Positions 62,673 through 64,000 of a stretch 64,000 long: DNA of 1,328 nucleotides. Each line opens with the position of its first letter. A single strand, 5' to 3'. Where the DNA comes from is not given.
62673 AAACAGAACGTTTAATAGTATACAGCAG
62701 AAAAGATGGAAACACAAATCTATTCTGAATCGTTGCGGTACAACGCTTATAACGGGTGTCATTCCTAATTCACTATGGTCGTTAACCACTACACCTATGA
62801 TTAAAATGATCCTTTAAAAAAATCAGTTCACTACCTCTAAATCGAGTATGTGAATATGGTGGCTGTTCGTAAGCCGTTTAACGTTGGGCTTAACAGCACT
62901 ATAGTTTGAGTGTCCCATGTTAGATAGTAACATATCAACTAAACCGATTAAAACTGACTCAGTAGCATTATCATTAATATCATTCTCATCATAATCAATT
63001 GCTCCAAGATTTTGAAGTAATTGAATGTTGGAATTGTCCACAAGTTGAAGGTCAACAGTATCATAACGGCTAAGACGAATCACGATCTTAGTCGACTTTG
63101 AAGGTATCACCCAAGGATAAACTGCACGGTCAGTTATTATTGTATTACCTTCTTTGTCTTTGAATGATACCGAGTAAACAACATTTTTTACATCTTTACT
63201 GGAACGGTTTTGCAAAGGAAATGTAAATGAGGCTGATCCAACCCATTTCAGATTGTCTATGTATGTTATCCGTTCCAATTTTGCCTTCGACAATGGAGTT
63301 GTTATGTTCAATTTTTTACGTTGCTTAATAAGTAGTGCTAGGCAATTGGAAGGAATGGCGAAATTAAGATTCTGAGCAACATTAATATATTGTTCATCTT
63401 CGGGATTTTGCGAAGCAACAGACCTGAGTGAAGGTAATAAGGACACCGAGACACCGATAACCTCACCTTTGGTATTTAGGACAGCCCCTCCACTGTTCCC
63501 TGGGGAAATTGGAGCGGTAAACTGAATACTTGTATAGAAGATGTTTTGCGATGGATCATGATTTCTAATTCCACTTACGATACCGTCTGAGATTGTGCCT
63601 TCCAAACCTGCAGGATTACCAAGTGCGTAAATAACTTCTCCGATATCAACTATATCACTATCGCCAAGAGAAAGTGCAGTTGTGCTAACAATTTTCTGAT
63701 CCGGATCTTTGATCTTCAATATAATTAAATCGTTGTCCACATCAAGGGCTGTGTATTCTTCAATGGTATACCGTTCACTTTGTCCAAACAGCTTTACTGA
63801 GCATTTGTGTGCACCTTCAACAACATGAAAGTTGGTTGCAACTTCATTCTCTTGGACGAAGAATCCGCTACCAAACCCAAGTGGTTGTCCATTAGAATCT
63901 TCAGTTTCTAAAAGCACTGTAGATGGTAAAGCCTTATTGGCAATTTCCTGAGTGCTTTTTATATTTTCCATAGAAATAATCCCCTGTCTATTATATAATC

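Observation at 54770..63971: Unclassified island: IS982-like remnant, TGCAAT iteron-like array, Mrr-cat nuclease fusion, trypsin-like protease fusion and six unknown ORFs on one strand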

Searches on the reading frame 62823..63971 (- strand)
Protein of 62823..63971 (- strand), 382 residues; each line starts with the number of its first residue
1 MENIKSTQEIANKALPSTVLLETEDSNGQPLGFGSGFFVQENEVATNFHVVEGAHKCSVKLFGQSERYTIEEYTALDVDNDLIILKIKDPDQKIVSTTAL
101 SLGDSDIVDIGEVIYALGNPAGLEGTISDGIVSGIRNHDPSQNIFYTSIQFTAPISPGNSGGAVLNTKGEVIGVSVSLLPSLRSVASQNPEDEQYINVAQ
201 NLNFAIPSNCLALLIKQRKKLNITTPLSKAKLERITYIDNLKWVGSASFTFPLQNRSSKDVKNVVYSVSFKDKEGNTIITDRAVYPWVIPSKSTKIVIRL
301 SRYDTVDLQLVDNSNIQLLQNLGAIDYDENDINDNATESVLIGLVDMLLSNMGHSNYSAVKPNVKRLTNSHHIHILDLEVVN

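Call 4: search_protein_families(library=padloc, max_evalue=0.1, proteins=[window:62823-63971:-])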
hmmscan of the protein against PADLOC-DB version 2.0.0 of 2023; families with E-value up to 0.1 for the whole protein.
window:62823-63971:- (382 aa): 3 families
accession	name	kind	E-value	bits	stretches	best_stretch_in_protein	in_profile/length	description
PDLC02960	RT-Protease_XI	-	4.6e-16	56.9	1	7-177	327-485/506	single gene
PDLC02959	RT-Protease_XI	-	5.4e-16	56.6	1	17-187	339-490/510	single gene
PDLC05022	PDC-S45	-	4.5e-05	20.5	1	8-74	14-89/293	-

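Call 5: search_protein_families(library=pfam, max_evalue=0.1, proteins=[window:62823-63971:-])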
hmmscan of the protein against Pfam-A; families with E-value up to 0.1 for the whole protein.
window:62823-63971:- (382 aa): 3 families
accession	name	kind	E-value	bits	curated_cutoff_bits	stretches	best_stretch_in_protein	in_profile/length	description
PF13365.12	Trypsin_2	-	3.1e-26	93.3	27.6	1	34-174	1-144/144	Trypsin-like peptidase domain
PF00089.32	Trypsin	-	1.2e-12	48.6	20.6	1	11-176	8-196/220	Trypsin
PF10459.15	Peptidase_S46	-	0.038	13.1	22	1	153-174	628-649/698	Peptidase S46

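Call 7: search_protein_families(library=phrogs, max_evalue=0.1, proteins=[window:62823-63971:-])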
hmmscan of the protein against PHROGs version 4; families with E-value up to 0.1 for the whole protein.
window:62823-63971:- (382 aa): 4 families
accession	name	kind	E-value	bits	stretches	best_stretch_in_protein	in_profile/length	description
phrog_11383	-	unknown function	9.7e-35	121.8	1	5-215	149-352/462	-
phrog_9683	-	other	6.7e-15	56.2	1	34-210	55-216/233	protease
phrog_13651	-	unknown function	0.00051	20.5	1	34-178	95-251/280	-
phrog_7688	-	unknown function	0.00092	19.3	1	13-65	6-63/288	-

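Call 11: find_encoding_contigs(protein=window:62823-63971:-, flank=10000, max_places=6)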
Protein window:62823-63971:- (382 aa): 3 contigs read that carry it; 2 places shown.
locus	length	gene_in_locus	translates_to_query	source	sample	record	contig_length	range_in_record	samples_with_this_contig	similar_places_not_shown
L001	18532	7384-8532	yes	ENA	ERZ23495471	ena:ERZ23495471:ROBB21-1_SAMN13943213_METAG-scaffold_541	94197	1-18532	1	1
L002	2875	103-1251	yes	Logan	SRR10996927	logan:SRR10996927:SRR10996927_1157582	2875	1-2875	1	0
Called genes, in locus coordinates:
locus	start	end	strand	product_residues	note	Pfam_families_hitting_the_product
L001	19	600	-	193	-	-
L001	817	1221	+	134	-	PF12844:HTH_19, PF13560:HTH_31, PF01381:HTH_3, PF13413:HTH_25 (faint), PF13443:HTH_26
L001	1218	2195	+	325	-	PF06114:Peptidase_M78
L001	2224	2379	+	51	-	-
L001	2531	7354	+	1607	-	PF13156:Mrr_cat_2, PF04851:ResIII, PF00271:Helicase_C, PF22240:ISP_coupler, PF02384:N6_Mtase (weak), PF18135:Type_ISP_C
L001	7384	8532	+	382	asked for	PF00089:Trypsin, PF13365:Trypsin_2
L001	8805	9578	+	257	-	-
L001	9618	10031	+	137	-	-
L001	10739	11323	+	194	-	-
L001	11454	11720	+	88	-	PF18072:FGAR-AT_linker (weak)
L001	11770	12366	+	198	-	-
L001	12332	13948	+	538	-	-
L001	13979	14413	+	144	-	-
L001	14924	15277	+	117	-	-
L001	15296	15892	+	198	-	PF01609:DDE_Tnp_1, PF13612:DDE_Tnp_1_3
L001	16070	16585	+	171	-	-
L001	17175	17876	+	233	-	PF03548:LolA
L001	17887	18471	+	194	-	PF01066:CDP-OH_P_transf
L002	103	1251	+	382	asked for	PF00089:Trypsin, PF13365:Trypsin_2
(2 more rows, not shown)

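Call 41: find_homologous_proteins(query=window:62823-63971:-)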
Query window:62823-63971:- (382 aa): 2752 proteins with E <= 0.001 among 8000 candidates; the best 120 are listed.
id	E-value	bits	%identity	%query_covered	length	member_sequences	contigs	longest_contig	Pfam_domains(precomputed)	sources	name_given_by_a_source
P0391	1.6e-245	832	100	100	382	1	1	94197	PF13365.13,PF00089.33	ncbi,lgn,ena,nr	ncbi:MAG: S1C family serine protease [Candidatus Poribacteria bacterium]|nr:S1C family serine protea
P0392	1.4e-234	796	95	100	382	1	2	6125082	PF13365.13,PF00089.33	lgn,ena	-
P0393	1.1e-232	789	95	100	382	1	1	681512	PF13365.13,PF00089.33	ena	-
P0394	3.3e-232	788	95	100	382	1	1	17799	PF13365.13,PF00089.33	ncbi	-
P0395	4.4e-232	788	95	100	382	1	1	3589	PF13365.13,PF00089.33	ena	-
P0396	1.0e-229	780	93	100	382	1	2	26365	PF13365.13,PF00089.33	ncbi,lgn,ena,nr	ncbi:serine protease [Candidatus Poribacteria bacterium]|nr:serine protease [Candidatus Poribacteria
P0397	2.8e-228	775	94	98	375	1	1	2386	PF13365.13,PF00089.33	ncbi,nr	ncbi:MAG: S1C family serine protease, partial [Candidatus Poribacteria bacterium]|nr:S1C family seri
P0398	7.2e-225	764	92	100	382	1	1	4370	PF13365.13,PF00089.33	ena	-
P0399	5.7e-218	741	88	100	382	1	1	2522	PF13365.13,PF00089.33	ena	-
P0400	4.6e-176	603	73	100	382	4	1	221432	PF13365.13,PF00089.33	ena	-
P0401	7.4e-176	603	72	100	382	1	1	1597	PF13365.13,PF00089.33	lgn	-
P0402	1.5e-175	602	73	100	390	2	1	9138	PF13365.13,PF00089.33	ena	-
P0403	7.0e-166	570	70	100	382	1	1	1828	PF13365.13,PF00089.33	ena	-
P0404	7.3e-165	566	70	100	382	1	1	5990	PF13365.13,PF00089.33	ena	-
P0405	1.8e-162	559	69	100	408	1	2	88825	PF13365.13,PF00089.33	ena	-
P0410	5.8e-158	544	68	100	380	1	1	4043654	PF13365.13,PF00089.33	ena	-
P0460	9.9e-117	408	52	100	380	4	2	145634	PF13365.13,PF00089.33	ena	-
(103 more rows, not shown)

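Call 42: find_encoding_contigs(protein=P0392, flank=8000, max_places=2)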
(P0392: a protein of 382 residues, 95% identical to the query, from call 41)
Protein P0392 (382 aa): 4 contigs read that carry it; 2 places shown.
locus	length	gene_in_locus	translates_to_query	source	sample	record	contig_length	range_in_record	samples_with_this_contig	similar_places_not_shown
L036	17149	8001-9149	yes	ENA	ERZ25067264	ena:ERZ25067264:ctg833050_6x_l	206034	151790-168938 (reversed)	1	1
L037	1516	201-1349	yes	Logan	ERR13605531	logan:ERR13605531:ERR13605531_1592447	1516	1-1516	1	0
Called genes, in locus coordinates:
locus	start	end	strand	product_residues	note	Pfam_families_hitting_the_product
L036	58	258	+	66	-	-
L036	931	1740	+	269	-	PF05721:PhyH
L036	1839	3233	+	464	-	PF00884:Sulfatase, PF01663:Phosphodiest (faint), PF16347:SGSH_C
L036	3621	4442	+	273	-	PF09370:PEP_hydrolase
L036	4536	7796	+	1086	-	PF02384:N6_Mtase, PF20473:MmeI_Mtase (weak), PF07669:Eco57I, PF12950:TaqI_C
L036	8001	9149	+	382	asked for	PF00089:Trypsin, PF13365:Trypsin_2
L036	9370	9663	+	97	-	PF01527:HTH_Tnp_1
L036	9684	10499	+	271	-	PF13276:HTH_21, PF00665:rve, PF13683:rve_3, PF13333:rve_2 (weak)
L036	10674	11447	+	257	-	-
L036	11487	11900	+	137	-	-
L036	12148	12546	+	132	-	-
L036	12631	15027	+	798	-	PF18072:FGAR-AT_linker, PF00586:AIRS, PF02769:AIRS_C, PF22689:FGAR-AT_PurM_N-like (weak), PF00586:AIRS, PF02769:AIRS_C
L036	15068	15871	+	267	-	PF01965:DJ-1_PfpI, PF13507:GATase_5, PF07685:GATase_3 (weak)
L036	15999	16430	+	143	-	-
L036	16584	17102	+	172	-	-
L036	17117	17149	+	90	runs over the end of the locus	PF01844:HNH, PF13395:HNH_4 (weak), PF14279:HNH_5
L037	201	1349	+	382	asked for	PF00089:Trypsin, PF13365:Trypsin_2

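Call 43: find_encoding_contigs(protein=P0410, flank=8000, max_places=2)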
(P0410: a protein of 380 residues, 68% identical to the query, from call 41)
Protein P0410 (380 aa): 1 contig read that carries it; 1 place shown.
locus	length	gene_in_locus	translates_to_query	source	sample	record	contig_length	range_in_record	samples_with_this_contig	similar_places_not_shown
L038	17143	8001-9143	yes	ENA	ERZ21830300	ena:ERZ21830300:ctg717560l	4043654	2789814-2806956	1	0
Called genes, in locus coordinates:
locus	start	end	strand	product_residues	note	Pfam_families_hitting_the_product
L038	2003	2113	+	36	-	-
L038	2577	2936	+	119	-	PF01609:DDE_Tnp_1 (weak)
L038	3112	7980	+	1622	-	PF04471:Mrr_cat (weak), PF13156:Mrr_cat_2, PF00270:DEAD (weak), PF04851:ResIII, PF00271:Helicase_C (weak), PF22240:ISP_coupler, PF02384:N6_Mtase, PF18135:Type_ISP_C, +1 more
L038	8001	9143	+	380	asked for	PF00089:Trypsin, PF13365:Trypsin_2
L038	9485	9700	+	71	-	PF13683:rve_3, PF13333:rve_2 (weak)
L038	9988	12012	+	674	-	PF00583:Acetyltransf_1, PF13673:Acetyltransf_10, PF13508:Acetyltransf_7, PF14542:Acetyltransf_CG (weak)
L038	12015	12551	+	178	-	-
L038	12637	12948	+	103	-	PF01527:HTH_Tnp_1, PF13518:HTH_28 (weak)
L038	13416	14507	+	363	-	PF01656:CbiA, PF02374:ArsA_ATPase (weak), PF06564:CBP_BcsQ (weak), PF09140:MipZ (faint), PF10609:ParA (weak), PF13614:AAA_31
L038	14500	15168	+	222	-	PF04607:RelA_SpoT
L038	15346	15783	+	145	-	PF04326:SLFN_AlbA_2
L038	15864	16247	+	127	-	PF13749:HATPase_c_4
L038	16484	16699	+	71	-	PF02416:TatA_B_E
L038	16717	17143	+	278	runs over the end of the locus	PF00902:TatC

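Call 44: find_encoding_contigs(protein=P0460, flank=8000, max_places=2)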
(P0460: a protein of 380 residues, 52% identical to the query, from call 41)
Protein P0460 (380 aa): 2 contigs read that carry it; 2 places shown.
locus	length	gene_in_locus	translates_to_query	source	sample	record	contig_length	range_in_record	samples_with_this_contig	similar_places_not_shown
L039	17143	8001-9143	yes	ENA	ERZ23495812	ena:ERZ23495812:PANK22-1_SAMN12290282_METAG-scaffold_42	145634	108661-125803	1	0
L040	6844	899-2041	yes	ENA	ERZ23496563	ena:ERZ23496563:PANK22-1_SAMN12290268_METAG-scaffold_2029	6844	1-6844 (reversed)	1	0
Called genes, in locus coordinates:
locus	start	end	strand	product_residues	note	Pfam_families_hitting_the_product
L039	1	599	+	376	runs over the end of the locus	PF01193:RNA_pol_L, PF01000:RNA_pol_A_bac, PF03118:RNA_pol_A_CTD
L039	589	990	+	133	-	PF01196:Ribosomal_L17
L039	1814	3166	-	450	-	-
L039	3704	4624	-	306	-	PF01170:UPF0020 (faint), PF01555:N6_N4_Mtase, PF13847:Methyltransf_31 (weak)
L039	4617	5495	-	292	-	-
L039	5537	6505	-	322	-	PF13768:VWA_3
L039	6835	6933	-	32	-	-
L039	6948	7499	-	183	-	-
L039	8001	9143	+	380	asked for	PF00089:Trypsin, PF13365:Trypsin_2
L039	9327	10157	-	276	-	-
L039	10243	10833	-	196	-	-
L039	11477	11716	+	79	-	-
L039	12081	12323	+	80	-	-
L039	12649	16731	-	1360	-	-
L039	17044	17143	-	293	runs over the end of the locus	-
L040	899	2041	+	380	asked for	PF00089:Trypsin, PF13365:Trypsin_2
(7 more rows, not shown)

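Call 62: search_protein_families(library=pfam, max_evalue=0.05, proteins=[L001:19-600:-, L036:12148-12546:+])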
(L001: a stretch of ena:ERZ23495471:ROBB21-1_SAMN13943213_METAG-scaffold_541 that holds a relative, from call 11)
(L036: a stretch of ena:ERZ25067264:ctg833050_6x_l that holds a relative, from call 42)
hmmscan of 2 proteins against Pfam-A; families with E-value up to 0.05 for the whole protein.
L001:19-600:- (193 aa): 0 families

L036:12148-12546:+ (132 aa): 0 families

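Call 76: search_protein_families(library=padloc, max_evalue=0.01, proteins=[L001:2531-7354:+, L001:817-1221:+, L001:1218-2195:+, L001:19-600:-])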
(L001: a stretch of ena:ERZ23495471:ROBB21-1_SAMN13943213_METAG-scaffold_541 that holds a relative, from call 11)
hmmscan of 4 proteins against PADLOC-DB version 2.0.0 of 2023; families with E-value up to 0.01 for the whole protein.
L001:2531-7354:+ (1607 aa): 22 families
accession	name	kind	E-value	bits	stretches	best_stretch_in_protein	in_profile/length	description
PDLC03597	REase_MTase_IIG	-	0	1902.3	1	20-1602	5-1637/1646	Type IIG restriction enzyme-methyltransferase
PDLC03051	REase_MTase_I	-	0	1233.9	1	19-1602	14-1586/1591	Type I restriction enzyme-methyltransferase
PDLC03621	REase_MTase_IIG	-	1.6e-124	415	1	715-1602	162-1014/1024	Type IIG restriction enzyme-methyltransferase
PDLC03610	REase_MTase_IIG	-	3.9e-38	129.2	2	1048-1556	562-1039/1096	Type IIG restriction enzyme-methyltransferase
PDLC03631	REase_MTase_IIG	-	2.7e-31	106.4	2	839-1172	291-643/1086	Type IIG restriction enzyme-methyltransferase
PDLC02707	PbeA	-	7.5e-24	82.3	1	177-615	244-635/672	PbeA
PDLC04134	mad2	-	6.7e-20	69.4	1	717-1161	120-468/492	mads_2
PDLC02704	PbeA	-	2.4e-17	60.7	2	530-614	567-648/682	PbeA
PDLC02706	PbeA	-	9.8e-15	52.2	2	538-614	600-676/722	PbeA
PDLC02703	PbeA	-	4.2e-08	30.2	2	551-601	553-603/626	PbeA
PDLC01439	typeIV_DinG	-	1.8e-07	28.2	1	180-259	10-81/575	CAS-IV-A; associated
PDLC03335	MTase_II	-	3.4e-07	27.3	1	838-1106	59-288/607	Type II methyltransferase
PDLC02705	PbeA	-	9.3e-07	25.4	1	540-615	563-638/691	PbeA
PDLC01763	Cas3b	-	3.8e-05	20.6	1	186-281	242-345/762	-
PDLC03658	mREase_IV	-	5.8e-05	19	1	558-607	506-555/953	Type IV methyl-directed restriction enzyme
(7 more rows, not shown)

L001:817-1221:+ (134 aa): 20 families
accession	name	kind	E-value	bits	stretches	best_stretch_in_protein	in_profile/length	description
PDLC02926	HTH_VI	-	1.1e-15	55.6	1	3-87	2-80/92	-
PDLC04142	capH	-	9.3e-14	50.4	1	1-67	5-70/103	capH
PDLC03665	Control_protein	-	5.1e-12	43.9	1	3-65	9-71/77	control protein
PDLC03947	RmrA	-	5e-07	26.9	1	4-57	13-65/383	-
PDLC03954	RmrA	-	7.4e-07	26.4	1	4-65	12-72/380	-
PDLC03944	RmrA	-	2e-06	25.1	1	4-57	8-60/384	-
PDLC03949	RmrA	-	1.4e-05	22.2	1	6-63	6-62/363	-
PDLC04775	PDC-M69A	-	1.6e-05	23.4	1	3-68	8-72/113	-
PDLC03946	RmrA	-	1.9e-05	21.6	1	6-58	6-57/357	-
PDLC03664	Control_protein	-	2.9e-05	22.4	1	3-60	14-70/74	control protein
PDLC03943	RmrA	-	3.7e-05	21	1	4-59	4-58/370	-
PDLC03951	RmrA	-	5.1e-05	20.4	1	4-65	10-70/400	-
PDLC03952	RmrA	-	0.00013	18.9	1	5-60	25-79/395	-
PDLC03536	REase_II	-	0.00039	18.1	1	4-71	12-79/237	Type II restriction enzyme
PDLC03953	RmrA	-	0.00097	16.4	1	4-57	7-59/373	-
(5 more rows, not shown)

L001:1218-2195:+ (325 aa): 12 families
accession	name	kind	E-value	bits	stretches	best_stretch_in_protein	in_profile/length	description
PDLC04141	capP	-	8.6e-27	92.2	1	53-209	15-163/242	capP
PDLC03954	RmrA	-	5.7e-08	30.1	1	34-197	131-288/380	-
PDLC03944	RmrA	-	8.4e-08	29.7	1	98-196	186-280/384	-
PDLC03945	RmrA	-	6.9e-06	23.5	1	99-197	196-291/394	-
PDLC03947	RmrA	-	5.8e-05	20.1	1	45-196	139-287/383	-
PDLC03943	RmrA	-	7.2e-05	20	1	19-123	98-204/370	-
PDLC03948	RmrA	-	0.00016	18.7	1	103-198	199-288/397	-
PDLC03949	RmrA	-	0.00044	17.2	1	102-199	180-265/363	-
PDLC03951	RmrA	-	0.0012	15.9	1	101-197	195-283/400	-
PDLC03956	RmrA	-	0.0022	15.1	1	103-203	198-290/399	-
PDLC03950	RmrA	-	0.0026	14.8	1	94-195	179-274/369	-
PDLC03955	RmrA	-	0.0047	14.2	1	74-194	177-285/371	-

L001:19-600:- (193 aa): 3 families
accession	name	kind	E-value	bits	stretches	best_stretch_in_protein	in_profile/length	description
PDLC03854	LmuA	-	2e-13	48.2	1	2-163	3-147/345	-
PDLC03805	RTasMBL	-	4.1e-07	27.5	1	9-119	8-97/322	DRT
PDLC02158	Avs1a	-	1.1e-05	22.9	1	3-104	2-92/392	-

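Call 82: find_related_loci(query=A4, collection=viral_contigs, flank=8000)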
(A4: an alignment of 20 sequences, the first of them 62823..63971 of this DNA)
Query A4 (382 aa) in viral_contigs; peptide patterns used: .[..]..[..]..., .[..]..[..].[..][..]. (x = any residue, [..] = any of these).
46 stretches matched a pattern; 15 encode a relative of the query (tblastn E <= 1e-3); 15 distinct loci.
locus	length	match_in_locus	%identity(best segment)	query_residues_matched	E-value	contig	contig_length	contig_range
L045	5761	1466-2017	34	10-218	3e-29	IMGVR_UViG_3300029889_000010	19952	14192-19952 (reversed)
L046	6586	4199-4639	36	32-179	8e-20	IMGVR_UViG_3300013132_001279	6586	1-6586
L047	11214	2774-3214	36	32-179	9e-20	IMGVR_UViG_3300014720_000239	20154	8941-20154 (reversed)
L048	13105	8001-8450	35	30-179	6e-18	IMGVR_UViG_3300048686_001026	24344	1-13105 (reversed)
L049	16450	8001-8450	35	30-179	6e-18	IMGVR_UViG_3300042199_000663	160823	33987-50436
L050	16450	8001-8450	35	30-179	6e-18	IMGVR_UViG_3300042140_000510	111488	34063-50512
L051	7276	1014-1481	34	19-175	1e-17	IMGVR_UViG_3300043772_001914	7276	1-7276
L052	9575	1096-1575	33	19-179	2e-16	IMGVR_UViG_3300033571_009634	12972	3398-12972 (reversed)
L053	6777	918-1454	30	4-186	2e-14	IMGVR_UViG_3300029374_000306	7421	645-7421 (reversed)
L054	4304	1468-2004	30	4-186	2e-14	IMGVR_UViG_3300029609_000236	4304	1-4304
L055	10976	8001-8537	30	4-186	2e-14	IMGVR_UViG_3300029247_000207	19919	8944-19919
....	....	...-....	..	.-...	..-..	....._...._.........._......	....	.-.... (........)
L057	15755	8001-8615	24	33-246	8e-6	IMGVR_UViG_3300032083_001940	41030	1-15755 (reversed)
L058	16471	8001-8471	30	8-174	2e-4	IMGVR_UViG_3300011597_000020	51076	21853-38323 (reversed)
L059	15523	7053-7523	28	8-174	2e-4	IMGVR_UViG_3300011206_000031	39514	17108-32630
